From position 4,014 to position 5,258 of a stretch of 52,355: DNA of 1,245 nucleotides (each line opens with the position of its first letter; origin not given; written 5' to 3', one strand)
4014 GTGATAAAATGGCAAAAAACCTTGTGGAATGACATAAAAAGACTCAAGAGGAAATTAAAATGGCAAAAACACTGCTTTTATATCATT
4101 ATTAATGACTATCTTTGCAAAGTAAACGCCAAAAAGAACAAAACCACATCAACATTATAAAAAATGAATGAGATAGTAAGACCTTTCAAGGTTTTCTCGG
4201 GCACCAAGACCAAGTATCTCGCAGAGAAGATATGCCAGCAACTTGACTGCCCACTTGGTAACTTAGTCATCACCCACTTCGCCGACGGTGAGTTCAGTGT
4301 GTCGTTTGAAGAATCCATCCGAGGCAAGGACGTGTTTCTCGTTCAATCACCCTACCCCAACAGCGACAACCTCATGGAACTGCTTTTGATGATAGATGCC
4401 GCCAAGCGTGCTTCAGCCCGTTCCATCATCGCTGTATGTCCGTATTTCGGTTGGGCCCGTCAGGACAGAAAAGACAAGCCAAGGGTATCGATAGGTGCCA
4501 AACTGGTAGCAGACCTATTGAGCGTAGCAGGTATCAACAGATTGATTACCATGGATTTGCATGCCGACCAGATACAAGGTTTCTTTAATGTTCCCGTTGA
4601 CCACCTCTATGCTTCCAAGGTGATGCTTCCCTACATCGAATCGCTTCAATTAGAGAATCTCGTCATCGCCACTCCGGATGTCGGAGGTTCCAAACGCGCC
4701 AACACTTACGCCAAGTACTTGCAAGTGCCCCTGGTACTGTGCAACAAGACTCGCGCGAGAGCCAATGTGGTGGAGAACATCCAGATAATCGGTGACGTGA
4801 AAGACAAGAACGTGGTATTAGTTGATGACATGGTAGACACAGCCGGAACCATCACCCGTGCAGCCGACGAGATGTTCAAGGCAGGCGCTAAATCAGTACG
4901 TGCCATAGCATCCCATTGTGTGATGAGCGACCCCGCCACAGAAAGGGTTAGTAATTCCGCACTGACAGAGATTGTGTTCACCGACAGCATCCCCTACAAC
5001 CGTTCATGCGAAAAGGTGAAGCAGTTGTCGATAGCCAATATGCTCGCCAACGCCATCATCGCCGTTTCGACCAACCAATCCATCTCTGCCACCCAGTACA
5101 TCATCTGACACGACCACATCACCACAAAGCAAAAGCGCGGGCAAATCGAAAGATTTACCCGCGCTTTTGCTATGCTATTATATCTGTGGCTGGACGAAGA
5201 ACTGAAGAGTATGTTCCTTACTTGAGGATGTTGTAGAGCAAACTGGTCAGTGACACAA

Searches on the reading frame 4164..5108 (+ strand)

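Call 101: search_protein_families(library=padloc, proteins=[window:4164-5108:+], max_evalue=0.00001)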
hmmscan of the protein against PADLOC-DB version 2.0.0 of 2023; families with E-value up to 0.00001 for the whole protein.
window:4164-5108:+ (314 aa): 1 family
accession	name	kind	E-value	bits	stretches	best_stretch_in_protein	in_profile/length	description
PDLC03928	PsyrT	-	1.5e-06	24.8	1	194-249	624-680/689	-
